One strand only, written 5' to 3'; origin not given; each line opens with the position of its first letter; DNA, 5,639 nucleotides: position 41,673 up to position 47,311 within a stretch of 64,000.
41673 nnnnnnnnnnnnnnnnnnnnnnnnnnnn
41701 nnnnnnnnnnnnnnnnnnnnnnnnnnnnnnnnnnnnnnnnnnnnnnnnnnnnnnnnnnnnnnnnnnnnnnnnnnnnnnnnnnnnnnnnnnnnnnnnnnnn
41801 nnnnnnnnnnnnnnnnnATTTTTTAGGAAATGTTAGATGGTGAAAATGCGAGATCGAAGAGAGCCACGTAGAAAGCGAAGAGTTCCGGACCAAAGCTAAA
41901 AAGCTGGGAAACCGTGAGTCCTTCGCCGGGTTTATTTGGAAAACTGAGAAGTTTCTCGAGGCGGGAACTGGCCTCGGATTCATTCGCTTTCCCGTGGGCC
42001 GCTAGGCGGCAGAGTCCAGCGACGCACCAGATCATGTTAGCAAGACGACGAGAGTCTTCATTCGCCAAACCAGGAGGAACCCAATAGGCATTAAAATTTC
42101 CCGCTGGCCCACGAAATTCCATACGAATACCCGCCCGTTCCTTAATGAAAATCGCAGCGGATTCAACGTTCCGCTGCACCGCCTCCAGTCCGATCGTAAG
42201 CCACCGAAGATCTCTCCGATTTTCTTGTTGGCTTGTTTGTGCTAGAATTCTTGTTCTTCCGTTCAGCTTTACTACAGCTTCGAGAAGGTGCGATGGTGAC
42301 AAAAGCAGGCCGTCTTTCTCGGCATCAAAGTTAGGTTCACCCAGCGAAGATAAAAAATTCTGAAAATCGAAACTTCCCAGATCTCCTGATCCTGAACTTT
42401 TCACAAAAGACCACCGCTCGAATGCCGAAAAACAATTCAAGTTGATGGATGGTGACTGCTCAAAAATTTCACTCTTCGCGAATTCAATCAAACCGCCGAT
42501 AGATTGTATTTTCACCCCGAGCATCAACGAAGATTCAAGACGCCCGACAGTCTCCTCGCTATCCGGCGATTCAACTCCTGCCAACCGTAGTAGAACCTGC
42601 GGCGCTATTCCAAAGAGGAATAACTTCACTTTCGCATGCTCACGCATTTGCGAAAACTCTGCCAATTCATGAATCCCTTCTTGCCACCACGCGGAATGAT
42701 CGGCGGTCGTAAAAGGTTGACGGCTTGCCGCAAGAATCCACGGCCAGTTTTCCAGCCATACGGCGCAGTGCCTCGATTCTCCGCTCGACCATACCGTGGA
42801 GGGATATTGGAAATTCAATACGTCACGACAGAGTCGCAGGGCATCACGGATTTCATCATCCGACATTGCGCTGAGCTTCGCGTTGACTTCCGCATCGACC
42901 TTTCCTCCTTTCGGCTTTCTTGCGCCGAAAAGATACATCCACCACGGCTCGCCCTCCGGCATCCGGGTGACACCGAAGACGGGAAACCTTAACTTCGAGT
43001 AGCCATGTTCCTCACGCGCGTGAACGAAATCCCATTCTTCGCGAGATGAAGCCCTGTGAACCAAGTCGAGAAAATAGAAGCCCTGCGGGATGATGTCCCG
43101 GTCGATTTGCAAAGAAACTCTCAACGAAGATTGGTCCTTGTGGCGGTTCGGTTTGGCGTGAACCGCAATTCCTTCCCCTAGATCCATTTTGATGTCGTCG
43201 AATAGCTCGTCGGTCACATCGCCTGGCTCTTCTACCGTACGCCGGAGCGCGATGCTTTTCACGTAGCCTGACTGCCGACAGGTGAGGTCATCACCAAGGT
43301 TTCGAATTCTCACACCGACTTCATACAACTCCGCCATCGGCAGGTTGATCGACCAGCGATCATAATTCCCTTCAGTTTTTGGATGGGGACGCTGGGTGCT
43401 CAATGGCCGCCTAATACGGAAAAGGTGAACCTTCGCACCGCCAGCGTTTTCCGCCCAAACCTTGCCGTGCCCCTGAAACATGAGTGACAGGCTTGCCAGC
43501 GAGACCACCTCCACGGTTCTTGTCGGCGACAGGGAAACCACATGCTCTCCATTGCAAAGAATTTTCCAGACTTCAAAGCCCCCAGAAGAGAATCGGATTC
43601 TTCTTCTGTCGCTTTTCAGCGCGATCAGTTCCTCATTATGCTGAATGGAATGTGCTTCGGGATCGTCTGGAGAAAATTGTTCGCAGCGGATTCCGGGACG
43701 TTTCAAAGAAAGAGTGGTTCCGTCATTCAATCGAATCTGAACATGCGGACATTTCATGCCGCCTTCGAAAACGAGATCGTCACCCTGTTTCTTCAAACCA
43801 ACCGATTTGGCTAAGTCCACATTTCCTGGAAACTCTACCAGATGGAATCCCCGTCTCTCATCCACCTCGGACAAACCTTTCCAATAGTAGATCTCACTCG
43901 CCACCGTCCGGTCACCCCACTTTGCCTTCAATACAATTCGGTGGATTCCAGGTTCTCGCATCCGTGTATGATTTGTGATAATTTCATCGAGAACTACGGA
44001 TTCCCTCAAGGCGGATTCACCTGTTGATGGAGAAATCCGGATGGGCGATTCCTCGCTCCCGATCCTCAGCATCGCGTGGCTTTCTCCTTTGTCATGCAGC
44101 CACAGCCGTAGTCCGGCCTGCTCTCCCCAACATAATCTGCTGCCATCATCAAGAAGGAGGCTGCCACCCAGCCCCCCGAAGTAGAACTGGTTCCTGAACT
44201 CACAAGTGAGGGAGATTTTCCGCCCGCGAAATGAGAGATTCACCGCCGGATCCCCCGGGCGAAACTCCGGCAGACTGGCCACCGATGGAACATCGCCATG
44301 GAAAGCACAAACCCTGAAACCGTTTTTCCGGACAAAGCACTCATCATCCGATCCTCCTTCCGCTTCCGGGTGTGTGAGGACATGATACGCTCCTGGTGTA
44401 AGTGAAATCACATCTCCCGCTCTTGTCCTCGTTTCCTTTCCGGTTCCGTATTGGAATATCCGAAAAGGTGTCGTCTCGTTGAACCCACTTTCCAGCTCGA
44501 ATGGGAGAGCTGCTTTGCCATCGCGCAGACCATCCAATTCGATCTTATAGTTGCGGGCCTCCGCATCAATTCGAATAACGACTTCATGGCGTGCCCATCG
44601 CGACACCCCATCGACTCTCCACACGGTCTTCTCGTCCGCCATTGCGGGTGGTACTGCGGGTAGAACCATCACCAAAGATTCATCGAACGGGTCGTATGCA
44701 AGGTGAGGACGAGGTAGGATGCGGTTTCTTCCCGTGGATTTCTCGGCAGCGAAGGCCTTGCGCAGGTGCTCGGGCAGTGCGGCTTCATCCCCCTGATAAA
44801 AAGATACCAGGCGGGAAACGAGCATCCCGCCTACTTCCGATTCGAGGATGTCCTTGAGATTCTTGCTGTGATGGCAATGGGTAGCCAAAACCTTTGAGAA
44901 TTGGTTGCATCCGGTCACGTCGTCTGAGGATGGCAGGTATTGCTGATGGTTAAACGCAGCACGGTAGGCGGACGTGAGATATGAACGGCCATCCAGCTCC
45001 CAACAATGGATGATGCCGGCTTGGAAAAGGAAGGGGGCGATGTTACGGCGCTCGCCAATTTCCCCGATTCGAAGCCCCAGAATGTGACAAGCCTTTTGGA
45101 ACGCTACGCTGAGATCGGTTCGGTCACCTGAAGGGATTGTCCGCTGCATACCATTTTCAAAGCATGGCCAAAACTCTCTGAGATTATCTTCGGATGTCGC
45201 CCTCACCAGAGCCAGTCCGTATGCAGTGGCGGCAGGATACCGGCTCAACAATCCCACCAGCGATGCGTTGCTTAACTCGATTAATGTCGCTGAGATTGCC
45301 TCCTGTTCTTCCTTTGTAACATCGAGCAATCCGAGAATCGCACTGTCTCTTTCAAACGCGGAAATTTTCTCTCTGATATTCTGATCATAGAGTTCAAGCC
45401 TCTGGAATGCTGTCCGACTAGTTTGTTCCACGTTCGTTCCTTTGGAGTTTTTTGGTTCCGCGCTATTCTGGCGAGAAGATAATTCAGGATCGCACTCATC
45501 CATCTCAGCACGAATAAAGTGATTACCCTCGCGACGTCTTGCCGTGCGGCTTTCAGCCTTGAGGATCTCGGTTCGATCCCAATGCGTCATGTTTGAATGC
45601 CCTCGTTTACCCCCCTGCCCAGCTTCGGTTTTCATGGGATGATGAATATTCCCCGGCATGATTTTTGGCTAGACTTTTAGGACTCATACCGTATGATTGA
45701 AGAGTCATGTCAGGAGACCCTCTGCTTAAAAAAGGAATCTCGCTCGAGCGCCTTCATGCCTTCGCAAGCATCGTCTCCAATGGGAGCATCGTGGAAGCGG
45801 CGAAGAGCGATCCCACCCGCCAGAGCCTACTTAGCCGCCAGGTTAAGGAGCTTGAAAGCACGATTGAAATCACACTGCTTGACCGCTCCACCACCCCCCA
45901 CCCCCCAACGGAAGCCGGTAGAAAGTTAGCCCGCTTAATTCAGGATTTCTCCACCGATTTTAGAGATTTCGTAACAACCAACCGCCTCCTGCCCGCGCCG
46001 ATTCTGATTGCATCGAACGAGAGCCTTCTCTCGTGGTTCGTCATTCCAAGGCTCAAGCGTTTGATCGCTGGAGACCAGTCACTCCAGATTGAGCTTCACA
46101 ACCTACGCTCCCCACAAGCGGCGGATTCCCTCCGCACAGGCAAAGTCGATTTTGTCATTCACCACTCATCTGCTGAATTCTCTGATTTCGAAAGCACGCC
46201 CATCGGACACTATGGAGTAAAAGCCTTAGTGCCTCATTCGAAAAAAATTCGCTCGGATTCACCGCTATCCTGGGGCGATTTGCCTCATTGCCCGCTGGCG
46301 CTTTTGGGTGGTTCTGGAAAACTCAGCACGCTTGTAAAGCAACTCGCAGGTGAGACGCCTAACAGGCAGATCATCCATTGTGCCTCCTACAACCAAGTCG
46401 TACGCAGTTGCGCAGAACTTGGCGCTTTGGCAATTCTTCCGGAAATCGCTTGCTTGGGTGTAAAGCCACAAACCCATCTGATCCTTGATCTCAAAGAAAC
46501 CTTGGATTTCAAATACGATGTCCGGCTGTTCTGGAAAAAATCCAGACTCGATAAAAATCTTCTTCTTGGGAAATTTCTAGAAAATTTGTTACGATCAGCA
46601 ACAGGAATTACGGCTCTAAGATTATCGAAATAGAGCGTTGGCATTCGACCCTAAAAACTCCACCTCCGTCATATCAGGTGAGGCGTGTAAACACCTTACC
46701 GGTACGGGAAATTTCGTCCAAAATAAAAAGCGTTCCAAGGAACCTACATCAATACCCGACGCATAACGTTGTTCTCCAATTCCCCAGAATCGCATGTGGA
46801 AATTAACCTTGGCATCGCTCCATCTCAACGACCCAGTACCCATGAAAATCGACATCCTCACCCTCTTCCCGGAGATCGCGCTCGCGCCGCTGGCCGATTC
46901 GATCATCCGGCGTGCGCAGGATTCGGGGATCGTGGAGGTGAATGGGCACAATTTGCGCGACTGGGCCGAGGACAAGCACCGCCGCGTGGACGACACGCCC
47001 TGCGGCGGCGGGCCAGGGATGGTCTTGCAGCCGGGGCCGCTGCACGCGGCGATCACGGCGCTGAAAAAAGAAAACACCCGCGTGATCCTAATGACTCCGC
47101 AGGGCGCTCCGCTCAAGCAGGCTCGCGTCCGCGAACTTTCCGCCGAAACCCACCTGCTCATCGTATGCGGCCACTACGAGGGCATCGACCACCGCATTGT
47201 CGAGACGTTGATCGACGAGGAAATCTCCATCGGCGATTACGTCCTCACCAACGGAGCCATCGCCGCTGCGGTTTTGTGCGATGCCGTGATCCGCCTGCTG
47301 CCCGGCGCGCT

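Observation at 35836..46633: Candidate undescribed anti-phage island: giant DUF1998 helicase + large unknown partner + divergent LysR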

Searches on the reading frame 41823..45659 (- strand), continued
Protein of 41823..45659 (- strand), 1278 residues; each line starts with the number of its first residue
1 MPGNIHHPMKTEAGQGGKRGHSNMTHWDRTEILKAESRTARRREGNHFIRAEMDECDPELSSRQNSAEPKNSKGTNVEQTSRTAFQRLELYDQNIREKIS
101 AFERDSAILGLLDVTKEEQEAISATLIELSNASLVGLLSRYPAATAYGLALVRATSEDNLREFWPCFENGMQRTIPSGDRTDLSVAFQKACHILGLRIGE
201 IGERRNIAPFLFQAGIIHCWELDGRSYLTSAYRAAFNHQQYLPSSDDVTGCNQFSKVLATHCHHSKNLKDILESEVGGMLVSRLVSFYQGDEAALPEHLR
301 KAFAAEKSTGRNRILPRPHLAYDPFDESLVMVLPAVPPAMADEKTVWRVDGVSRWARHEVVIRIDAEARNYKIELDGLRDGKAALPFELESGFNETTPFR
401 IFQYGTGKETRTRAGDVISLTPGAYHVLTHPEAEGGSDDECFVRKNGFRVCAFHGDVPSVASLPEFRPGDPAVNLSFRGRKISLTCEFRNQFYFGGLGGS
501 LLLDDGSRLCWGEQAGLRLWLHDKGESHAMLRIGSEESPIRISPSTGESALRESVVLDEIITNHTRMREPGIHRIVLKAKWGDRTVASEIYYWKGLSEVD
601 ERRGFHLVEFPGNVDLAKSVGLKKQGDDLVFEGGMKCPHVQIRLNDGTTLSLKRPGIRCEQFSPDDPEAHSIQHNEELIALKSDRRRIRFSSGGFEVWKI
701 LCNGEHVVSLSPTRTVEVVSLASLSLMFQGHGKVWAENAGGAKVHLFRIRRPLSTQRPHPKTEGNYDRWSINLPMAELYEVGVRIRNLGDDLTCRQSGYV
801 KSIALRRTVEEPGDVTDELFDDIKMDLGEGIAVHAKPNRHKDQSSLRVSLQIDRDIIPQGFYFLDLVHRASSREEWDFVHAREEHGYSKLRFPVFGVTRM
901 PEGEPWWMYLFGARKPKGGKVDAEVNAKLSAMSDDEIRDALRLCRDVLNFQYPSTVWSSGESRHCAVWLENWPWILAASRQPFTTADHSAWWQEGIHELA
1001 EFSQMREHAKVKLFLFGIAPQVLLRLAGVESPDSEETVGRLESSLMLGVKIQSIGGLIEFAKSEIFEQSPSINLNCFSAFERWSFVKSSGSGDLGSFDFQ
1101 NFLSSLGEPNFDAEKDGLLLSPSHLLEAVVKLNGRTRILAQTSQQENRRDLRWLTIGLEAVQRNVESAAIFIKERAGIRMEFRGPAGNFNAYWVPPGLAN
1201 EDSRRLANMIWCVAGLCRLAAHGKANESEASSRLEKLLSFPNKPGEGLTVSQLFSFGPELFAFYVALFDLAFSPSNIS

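Call 54: fold_search(model_id=the predicted structure, library=pdb)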
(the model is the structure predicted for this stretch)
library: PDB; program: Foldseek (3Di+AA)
matches with E <= 10: 1697; with E <= 0.001: 10
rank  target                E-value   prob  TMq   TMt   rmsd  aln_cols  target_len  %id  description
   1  4pbx                  7.3e-06  0.92  0.07  0.12  48.7       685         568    9  Crystal structure of the six N-terminal domains of human receptor protein tyrosine phosphatase sigma (released 2014-11-12)
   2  7ol2_A                9.2e-06  0.93  0.07  0.12  30.8       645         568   10  Crystal structure of mouse contactin 1 immunoglobulin domains (released 2022-12-14)
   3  9g93_A                1.2e-05  0.96  0.09  0.13  26.0       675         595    8  CryoET structure of the in vitro grown Bacillus anthracis Sap S-layer (released 2024-12-18)
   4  8k53_A                1.3e-05  0.92  0.07  0.09  33.7       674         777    8  Structure of the Dimeric Human CNTN2 Ig 1-6-FNIII 1-2 Domain in an Asymmetric State (released 2023-12-06)
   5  8cka_A                5.8e-05  0.97  0.07  0.14  21.4       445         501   10  Deinococcus radidurans HPI S-layer (released 2023-04-19)
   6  9ijj_4I               6.7e-05  0.72  0.07  0.04  60.5       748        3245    9  In situ structure of the central apparatus in mouse sperm axoneme. (released 2025-06-04)
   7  8k53_B                8.7e-05  0.85  0.08  0.14  32.8       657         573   10  Structure of the Dimeric Human CNTN2 Ig 1-6-FNIII 1-2 Domain in an Asymmetric State (released 2023-12-06)
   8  4aq1_C                2.7e-04  0.77  0.09  0.14  22.1       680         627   10  Structure of the SbsB S-layer protein of Geobacillus stearothermophilus PV72p2 in complex with nanobody KB6 (released 2012-06-13)
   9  8v29_B                5.0e-04  0.41  0.06  0.10  36.1       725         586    9  Cryo-EM structure of human type I OSM receptor complex: model for full extracellular assembly (released 2024-11-20)
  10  4of5_B                6.6e-04  1.00  0.10  0.37   8.6       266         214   10  Refinement of RAGE-DNA complex in 3S59 without DNA (released 2014-04-23)
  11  4ofv_B                1.2e-03  1.00  0.10  0.36   8.3       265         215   10  Refinement of RAGE-DNA complex in 3S58 without DNA (released 2014-04-23)
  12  3s98                  1.3e-03  0.87  0.07  0.22  18.7       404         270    8  human IFNAR1 (released 2011-08-31)
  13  6efy_A                1.3e-03  0.72  0.08  0.18  16.6       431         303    9  Crystal Structure of DIP-Alpha Ig1-3 (released 2018-11-28)
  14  6hhu_A                1.9e-03  0.44  0.08  0.11  25.6       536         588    9  Structure of the Bacillus anthracis Sap S-layer assembly domain (released 2019-07-24)
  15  3oq3_B                1.9e-03  0.77  0.06  0.18  23.5       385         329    8  Structural Basis of Type-I Interferon Sequestration by a Poxvirus Decoy Receptor (released 2011-05-18)
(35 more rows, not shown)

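Call 90: fold_search(model_id=the predicted structure, library=viral)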
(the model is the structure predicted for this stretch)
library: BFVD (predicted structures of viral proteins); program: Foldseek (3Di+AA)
matches with E <= 10: 781; with E <= 0.001: 33
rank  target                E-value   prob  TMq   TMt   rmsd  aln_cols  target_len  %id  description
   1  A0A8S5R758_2          3.4e-06  0.98  0.08  0.09  57.9       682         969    9  Tail protein [virus sp. ctee23]
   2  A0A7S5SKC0            3.6e-06  0.99  0.10  0.13  44.1       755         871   10  (no name in the UniProt tables at hand)
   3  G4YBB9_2              3.9e-06  0.77  0.07  0.07  37.5       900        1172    9  (no name in the UniProt tables at hand)
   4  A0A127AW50            4.9e-06  0.93  0.08  0.10  34.0       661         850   10  Uncharacterized protein [Bacillus phage SP-15]
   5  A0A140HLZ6            9.7e-06  0.99  0.10  0.12  45.0       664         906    8  Peptidase S74 domain-containing protein [Bacillus phage Deep Blue]
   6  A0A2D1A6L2            1.8e-05  0.91  0.06  0.06  32.8       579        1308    9  Minor tail protein [Rhodococcus phage Trina]
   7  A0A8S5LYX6            2.4e-05  0.85  0.08  0.08  25.2       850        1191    7  Uncharacterized protein (Fragment) [Siphoviridae sp. ct9Y44]
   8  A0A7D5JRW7            2.6e-05  0.92  0.07  0.06  34.0       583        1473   10  (no name in the UniProt tables at hand)
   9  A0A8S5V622            3.0e-05  0.92  0.09  0.14  39.1       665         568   10  Uncharacterized protein [Myoviridae sp. ct4uh47]
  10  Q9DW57                3.9e-05  0.99  0.10  0.19  26.0       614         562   12  Pr138 [Rat cytomegalovirus (strain Maastricht)]
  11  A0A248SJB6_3          5.6e-05  0.85  0.07  0.08  34.0       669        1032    8  (no name in the UniProt tables at hand)
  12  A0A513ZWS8            7.0e-05  0.66  0.07  0.10  52.6       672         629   10  Major tail protein [Salmonella phage SE13]
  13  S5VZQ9                7.3e-05  0.47  0.05  0.05  34.4       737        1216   10  Uncharacterized protein [Pseudomonas phage PaBG]
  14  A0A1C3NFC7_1          1.0e-04  0.80  0.09  0.12  38.9       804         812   10  (no name in the UniProt tables at hand)
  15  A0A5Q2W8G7            1.3e-04  0.77  0.08  0.10  34.3       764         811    8  (no name in the UniProt tables at hand)
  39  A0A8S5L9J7            1.4e-03  0.23  0.06  0.06  32.1       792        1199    8  Cellulase [Myoviridae sp. ctPuP5]
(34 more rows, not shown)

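Call 114: search_protein_families(library=pfam, proteins=[L007:10763-12187:+, L007:13598-15022:-, L001:819-2400:+], max_evalue=0.001)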
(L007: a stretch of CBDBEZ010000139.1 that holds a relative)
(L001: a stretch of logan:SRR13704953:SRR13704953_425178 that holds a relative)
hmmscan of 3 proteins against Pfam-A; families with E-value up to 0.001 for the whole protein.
L007:10763-12187:+ (474 aa): 2 families
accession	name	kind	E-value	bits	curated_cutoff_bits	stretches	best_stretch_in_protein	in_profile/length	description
PF13701.12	DDE_Tnp_1_4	-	2.2e-52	178.2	34.7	1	34-470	11-425/435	Transposase DDE domain group 1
PF01609.27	DDE_Tnp_1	-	1.5e-12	48.1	23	1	161-405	6-200/200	Transposase DDE domain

L007:13598-15022:- (474 aa): 2 families
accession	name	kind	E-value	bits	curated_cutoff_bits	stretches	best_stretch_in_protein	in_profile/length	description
PF13701.12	DDE_Tnp_1_4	-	9.3e-52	176.1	34.7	1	34-470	11-425/435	Transposase DDE domain group 1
PF01609.27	DDE_Tnp_1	-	5.9e-12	46.2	23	1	161-405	6-200/200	Transposase DDE domain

L001:819-2400:+ (527 aa): 3 families
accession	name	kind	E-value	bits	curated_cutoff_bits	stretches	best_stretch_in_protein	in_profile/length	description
PF04545.22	Sigma70_r4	-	3.4e-10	39.7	24.1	1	218-260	1-43/50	Sigma-70, region 4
PF03118.21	RNA_pol_A_CTD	-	2.4e-05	24.4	23.8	0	130-182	14-62/67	Bacterial RNA polymerase, alpha chain C terminal domain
PF13518.12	HTH_28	-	0.00084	19.8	25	0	228-262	3-37/52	Helix-turn-helix domain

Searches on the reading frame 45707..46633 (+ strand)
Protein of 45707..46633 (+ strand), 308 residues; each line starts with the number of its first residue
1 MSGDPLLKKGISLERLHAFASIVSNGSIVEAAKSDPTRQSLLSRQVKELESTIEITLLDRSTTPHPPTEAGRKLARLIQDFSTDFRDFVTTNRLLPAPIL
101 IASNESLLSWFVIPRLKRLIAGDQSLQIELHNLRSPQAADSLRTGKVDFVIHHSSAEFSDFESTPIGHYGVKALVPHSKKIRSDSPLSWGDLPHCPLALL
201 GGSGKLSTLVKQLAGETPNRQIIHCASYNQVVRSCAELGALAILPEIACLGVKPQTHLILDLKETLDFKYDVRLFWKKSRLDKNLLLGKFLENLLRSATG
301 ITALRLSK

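Call 3: search_protein_families(library=pfam, proteins=[window:45707-46633:+], max_evalue=0.01)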
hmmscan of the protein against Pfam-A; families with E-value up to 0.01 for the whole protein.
window:45707-46633:+ (308 aa): 2 families
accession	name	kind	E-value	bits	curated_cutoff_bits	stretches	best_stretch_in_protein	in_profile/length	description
PF03466.25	LysR_substrate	-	2.7e-16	60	28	1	101-282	10-193/209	LysR substrate binding domain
PF00126.33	HTH_1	-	4.2e-11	43.1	26.6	1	13-72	1-60/60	Bacterial regulatory helix-turn-helix protein, lysR family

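Call 4: search_protein_families(library=padloc, proteins=[window:45707-46633:+], max_evalue=0.01)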
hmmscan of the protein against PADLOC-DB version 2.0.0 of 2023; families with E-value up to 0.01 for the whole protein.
window:45707-46633:+ (308 aa): 0 families

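Call 5: search_protein_families(library=ncbifam, proteins=[window:45707-46633:+], max_evalue=0.01)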
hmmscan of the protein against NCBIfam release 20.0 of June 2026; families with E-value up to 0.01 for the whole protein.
window:45707-46633:+ (308 aa): 36 families (the best 25 are shown)
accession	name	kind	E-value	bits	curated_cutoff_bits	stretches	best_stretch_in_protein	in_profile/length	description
NF002964.0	PRK03635.1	subfamily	5.5e-15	55.2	197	1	13-298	5-290/297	ArgP/LysG family DNA-binding transcriptional regulator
TIGR03298.1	argP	subfamily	1.5e-13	50.5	273.55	1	14-286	4-277/292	ArgP/LysG family DNA-binding transcriptional regulator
NF009888.0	PRK13348.1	subfamily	2.5e-13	49.7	297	1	14-281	6-274/302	HTH-type transcriptional regulator ArgP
NF052633.1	LysR_TF_PsrA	exception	5.7e-10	38.6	540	1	12-226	6-225/297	L-proline-binding transcription factor PsrA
NF040786.1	LysR_Sec_metab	equivalog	7.6e-10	38.3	250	1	12-177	2-171/298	selenium metabolism-associated LysR family transcriptional regulator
NF008416.0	PRK11242.1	equivalog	6e-09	35.6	277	1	16-201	6-196/300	transcriptional regulator CynR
NF040888.1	trans_reg_YafC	equivalog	1.5e-08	33.9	470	1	13-83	5-75/293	DNA-binding transcriptional regulator YafC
TIGR03339.1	phn_lysR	subfamily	1.8e-07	30.7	341.1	1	16-196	2-183/279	aminoethylphosphonate catabolism associated LysR family transcriptional regulator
NF047520.1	trans_act_CidR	equivalog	2.4e-07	30.3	415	1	13-280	3-275/292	cidABC operon transcriptional activator CidR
NF008352.0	PRK11139.1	subfamily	3.4e-07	29.7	288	1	13-165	8-159/305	transcriptional regulator GcvA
TIGR03418.1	chol_sulf_TF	equivalog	9.5e-07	28.1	324.8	1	12-163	2-152/291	choline sulfate utilization transcriptional regulator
NF007491.0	PRK10086.1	equivalog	3.7e-06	26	316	1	9-161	15-166/313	DNA-binding transcriptional regulator DsdC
NF040710.1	benzoate_CatM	exception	7.8e-06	25.4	580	1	13-77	3-67/293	cis,cis-muconate-binding transcription regulator CatM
NF040709.1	benzoate_BenM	exception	9.3e-06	25.2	600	1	13-149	3-142/299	benzoate utilization transcription regulator BenM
NF045990.1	TransRegCbbRRhodb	equivalog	1e-05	24.8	450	1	10-80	5-77/304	LysR family regulator CbbR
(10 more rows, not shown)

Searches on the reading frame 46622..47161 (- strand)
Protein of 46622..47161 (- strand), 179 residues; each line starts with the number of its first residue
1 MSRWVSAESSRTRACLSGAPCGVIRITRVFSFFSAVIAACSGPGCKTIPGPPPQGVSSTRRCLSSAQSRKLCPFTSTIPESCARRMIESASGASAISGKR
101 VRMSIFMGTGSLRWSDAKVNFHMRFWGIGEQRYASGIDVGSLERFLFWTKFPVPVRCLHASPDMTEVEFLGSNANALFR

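Call 17: search_protein_families(library=pfam, proteins=[window:46622-47161:-], max_evalue=0.001)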
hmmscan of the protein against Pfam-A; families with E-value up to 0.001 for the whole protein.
window:46622-47161:- (179 aa): 0 families
